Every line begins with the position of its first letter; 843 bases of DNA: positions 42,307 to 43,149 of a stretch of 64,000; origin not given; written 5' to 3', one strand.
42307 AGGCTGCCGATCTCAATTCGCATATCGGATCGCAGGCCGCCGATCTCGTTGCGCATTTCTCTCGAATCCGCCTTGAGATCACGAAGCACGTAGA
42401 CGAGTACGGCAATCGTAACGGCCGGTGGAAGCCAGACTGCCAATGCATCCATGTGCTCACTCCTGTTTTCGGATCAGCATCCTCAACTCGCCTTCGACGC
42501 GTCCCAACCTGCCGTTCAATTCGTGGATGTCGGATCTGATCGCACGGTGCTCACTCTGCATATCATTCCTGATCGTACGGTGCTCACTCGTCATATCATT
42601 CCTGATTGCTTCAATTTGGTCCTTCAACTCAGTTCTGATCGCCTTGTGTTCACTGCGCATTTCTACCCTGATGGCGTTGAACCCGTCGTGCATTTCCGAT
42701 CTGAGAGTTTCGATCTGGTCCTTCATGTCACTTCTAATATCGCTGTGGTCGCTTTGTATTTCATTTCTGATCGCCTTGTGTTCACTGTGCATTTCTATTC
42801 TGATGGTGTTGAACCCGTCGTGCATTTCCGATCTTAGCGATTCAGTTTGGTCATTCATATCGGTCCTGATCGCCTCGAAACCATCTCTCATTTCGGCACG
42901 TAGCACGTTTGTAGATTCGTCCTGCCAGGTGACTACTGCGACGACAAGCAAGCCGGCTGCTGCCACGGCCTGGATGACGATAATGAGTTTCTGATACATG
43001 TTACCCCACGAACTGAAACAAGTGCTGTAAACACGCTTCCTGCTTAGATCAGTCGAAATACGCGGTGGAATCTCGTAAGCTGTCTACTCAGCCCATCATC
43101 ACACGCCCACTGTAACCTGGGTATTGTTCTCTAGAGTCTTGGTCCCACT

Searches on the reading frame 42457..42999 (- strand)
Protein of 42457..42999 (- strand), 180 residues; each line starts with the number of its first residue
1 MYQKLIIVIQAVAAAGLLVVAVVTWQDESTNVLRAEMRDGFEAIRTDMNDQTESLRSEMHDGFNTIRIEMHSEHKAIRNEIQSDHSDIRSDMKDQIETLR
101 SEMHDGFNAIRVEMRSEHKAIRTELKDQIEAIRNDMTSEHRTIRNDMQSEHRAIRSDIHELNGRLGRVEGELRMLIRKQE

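Call 48: search_protein_families(library=pfam, proteins=[window:42457-42999:-], max_evalue=0.01)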
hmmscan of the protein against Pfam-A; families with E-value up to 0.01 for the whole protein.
window:42457-42999:- (180 aa): 11 families
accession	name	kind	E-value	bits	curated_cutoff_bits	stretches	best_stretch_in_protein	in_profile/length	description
PF01442.23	Apolipoprotein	-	2e-07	31.4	90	1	47-161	8-122/190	Apolipoprotein A1/A4/E domain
PF07902.16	Gp58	-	8.4e-06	24.8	34.5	1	29-177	140-288/594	gp58-like protein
PF07798.16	CCDC90-like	-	4e-05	24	33.5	0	35-102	82-152/175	Coiled-coil domain-containing protein 90-like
PF13204.13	Apiosidase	-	0.0011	19.1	26.5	0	97-138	36-78/320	Apiosidase-like, catalytic domain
PF24564.1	DUF7605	-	0.0012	19.2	27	1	24-119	45-142/183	Domain of unknown function (DUF7605)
PF04513.17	Baculo_PEP_C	-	0.0029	18.1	38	0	92-166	32-102/140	Baculovirus polyhedron envelope protein, PEP, C terminus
PF18652.6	Adhesin_P1_N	-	0.0044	17.7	27.1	0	10-59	20-71/106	Adhesin P1 N-terminal domain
PF11068.13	YlqD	-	0.0053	17.5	27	0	97-169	15-87/131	YlqD protein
PF07352.17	Phage_Mu_Gam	-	0.0057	17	28.3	0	124-161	13-50/149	Bacteriophage Mu Gam like protein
PF21975.1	ASNSD1-SEP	-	0.007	16.9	27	0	107-134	61-88/96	ASNSD1 upstream open reading frame protein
PF08581.15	Tup_N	-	0.0098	16.6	28.7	0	38-104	10-74/77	Tup N-terminal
